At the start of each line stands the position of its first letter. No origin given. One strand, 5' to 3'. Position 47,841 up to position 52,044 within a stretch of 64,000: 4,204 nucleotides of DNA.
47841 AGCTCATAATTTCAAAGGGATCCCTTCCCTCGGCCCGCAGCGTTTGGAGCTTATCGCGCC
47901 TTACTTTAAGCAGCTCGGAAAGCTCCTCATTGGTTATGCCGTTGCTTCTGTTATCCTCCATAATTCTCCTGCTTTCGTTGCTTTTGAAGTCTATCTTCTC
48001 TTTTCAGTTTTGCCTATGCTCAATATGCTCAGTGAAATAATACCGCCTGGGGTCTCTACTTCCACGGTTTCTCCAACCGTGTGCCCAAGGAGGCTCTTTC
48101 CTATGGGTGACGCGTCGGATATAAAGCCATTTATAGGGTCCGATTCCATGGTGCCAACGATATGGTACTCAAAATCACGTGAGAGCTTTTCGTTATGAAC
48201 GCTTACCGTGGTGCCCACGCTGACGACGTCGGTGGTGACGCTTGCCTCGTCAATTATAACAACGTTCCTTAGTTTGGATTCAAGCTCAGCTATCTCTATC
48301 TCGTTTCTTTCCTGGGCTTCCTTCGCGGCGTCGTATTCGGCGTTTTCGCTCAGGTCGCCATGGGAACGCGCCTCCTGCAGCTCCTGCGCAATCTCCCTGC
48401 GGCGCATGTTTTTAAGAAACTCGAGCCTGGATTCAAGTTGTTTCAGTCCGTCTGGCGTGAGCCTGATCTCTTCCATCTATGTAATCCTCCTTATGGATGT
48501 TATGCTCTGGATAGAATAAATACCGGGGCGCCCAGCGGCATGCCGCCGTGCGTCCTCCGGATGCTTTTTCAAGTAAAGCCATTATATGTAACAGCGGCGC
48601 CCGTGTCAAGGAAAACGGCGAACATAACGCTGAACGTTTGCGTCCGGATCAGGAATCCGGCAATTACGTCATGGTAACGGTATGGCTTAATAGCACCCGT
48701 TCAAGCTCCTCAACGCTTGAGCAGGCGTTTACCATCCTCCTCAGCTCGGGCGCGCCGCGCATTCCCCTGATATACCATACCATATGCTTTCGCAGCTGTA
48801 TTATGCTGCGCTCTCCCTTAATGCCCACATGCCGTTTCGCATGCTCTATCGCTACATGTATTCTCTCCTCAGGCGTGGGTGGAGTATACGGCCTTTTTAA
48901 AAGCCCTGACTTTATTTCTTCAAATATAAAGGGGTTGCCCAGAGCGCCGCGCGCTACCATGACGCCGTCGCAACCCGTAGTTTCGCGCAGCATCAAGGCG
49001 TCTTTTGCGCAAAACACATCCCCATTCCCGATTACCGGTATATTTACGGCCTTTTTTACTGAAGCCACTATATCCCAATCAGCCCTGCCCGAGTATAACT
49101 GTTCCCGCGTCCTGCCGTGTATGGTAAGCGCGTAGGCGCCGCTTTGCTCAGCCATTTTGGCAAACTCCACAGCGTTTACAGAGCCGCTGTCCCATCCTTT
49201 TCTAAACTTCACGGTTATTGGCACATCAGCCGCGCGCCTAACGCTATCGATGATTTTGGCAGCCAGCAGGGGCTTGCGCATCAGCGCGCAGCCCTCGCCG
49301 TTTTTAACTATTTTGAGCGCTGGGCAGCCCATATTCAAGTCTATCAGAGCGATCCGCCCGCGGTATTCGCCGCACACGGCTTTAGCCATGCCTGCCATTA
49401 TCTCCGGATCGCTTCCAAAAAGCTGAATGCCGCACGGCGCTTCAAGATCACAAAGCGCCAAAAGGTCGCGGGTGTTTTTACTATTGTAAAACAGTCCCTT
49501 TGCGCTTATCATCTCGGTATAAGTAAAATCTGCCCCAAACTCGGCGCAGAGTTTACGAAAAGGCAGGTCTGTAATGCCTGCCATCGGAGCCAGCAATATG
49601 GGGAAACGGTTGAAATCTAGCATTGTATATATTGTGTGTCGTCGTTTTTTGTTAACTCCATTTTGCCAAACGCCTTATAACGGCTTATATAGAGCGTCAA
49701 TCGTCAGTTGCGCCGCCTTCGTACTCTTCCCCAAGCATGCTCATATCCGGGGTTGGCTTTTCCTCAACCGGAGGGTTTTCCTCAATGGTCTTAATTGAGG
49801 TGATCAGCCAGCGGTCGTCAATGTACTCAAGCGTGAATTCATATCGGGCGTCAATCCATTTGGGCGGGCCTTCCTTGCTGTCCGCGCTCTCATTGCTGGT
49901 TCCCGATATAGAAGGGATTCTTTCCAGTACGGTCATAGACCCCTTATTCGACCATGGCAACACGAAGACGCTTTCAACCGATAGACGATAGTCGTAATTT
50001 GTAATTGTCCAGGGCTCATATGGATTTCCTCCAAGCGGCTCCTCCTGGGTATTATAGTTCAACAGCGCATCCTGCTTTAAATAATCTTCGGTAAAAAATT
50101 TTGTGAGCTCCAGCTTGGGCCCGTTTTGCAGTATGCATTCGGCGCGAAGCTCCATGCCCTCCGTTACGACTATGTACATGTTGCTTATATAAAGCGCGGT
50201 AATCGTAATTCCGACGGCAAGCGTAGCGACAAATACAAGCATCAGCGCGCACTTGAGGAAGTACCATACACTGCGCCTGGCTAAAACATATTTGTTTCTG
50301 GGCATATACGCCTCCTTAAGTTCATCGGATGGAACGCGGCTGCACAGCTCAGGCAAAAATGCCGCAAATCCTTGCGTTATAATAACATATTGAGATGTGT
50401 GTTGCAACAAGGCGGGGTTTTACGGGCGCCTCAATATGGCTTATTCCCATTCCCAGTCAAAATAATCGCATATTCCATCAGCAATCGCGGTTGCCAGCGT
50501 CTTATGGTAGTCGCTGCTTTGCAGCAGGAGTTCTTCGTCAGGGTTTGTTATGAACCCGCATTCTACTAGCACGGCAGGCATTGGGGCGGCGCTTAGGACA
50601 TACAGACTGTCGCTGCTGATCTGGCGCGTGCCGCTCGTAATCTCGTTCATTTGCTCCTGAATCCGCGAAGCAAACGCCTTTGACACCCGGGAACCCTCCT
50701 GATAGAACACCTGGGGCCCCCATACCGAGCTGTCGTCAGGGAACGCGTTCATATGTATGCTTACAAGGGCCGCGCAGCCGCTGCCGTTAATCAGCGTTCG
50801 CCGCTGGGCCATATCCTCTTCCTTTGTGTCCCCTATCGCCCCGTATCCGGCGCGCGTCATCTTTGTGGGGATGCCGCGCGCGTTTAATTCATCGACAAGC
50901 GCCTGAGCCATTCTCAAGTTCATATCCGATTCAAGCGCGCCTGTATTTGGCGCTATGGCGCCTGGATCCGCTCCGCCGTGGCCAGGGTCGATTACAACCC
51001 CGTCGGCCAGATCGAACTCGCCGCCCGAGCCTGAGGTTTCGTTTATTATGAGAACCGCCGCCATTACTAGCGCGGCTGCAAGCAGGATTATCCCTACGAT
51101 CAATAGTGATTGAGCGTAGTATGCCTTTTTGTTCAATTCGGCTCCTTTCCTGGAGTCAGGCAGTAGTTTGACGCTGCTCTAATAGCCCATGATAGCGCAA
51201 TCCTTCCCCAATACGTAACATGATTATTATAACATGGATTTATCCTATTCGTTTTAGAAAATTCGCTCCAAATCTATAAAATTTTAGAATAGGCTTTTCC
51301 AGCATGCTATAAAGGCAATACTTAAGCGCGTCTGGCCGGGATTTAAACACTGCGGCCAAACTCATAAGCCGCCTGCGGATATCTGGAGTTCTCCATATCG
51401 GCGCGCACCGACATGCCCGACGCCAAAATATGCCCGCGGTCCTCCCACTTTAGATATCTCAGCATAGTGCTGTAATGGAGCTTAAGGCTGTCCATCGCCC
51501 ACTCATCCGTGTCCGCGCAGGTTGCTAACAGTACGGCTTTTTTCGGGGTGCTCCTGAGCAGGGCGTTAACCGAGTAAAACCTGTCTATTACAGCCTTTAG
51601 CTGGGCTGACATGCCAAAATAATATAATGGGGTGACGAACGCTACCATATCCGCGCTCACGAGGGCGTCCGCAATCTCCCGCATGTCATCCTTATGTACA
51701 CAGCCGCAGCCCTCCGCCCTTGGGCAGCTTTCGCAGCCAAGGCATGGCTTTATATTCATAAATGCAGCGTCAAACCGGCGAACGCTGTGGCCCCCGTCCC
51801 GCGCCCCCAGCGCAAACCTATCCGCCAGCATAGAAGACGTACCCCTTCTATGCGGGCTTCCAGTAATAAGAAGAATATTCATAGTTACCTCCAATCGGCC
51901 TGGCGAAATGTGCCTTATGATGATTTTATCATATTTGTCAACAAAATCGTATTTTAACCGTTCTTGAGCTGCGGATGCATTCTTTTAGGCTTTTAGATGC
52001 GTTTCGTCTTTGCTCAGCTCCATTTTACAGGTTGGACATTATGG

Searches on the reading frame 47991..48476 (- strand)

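Call 22: search_protein_families(library=pfam, proteins=[window:47991-48476:-], max_evalue=0.001)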
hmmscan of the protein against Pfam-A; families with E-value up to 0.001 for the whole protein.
window:47991-48476:- (161 aa): 2 families
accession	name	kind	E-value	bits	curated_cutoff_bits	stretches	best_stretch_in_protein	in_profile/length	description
PF03449.20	GreA_GreB_N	-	1.5e-25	89.6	24.5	1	5-74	2-71/71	Transcription elongation factor, N-terminal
PF01272.25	GreA_GreB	-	5e-23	81.3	26.9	1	81-154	2-75/77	Transcription elongation factor, GreA/GreB, C-term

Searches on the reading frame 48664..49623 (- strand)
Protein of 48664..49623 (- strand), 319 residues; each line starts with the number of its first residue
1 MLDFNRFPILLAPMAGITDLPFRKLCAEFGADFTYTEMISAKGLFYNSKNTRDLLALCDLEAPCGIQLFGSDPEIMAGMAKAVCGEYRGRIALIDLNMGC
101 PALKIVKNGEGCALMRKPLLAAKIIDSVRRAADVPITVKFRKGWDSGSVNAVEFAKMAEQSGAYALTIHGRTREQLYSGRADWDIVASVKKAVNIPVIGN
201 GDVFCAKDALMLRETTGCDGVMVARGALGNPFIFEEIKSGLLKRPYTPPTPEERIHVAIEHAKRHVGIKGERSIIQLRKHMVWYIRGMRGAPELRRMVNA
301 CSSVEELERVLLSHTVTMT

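Call 9: search_protein_families(library=pfam, proteins=[window:48664-49623:-], max_evalue=0.01)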
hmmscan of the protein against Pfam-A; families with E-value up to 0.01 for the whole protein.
window:48664-49623:- (319 aa): 3 families
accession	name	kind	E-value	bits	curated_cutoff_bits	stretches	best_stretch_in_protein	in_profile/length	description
PF01207.24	Dus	-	1.6e-85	287.4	20.4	1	10-311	1-302/311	Dihydrouridine synthase (Dus)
PF01180.27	DHO_dh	-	0.00043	20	27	0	185-243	229-289/291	Dihydroorotate dehydrogenase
PF00977.27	His_biosynth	-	0.0029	17.5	23.6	1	140-225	136-220/228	Histidine biosynthesis protein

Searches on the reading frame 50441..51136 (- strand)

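Call 9: search_protein_families(library=pfam, proteins=[window:50441-51136:-], max_evalue=0.01)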
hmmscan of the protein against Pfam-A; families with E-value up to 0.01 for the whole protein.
window:50441-51136:- (231 aa): 2 families
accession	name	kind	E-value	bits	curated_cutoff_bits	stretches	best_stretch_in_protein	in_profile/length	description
PF01520.23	Amidase_3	-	1.1e-44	153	27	1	47-223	1-173/174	N-acetylmuramoyl-L-alanine amidase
PF12122.13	Rhomboid_N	-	0.0094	16.6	26.2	0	72-100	8-36/86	Cytoplasmic N-terminal domain of rhomboid serine protease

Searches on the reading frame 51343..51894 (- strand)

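Call 9: search_protein_families(library=pfam, proteins=[window:51343-51894:-], max_evalue=0.01)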
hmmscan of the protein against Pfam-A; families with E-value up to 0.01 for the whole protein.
window:51343-51894:- (183 aa): 2 families
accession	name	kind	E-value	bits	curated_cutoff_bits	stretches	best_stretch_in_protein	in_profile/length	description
PF03358.20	FMN_red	-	8.9e-19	68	24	1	5-124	1-112/152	NADPH-dependent FMN reductase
PF02525.22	Flavodoxin_2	-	1.8e-17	64.2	27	1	5-176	1-191/198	Flavodoxin-like fold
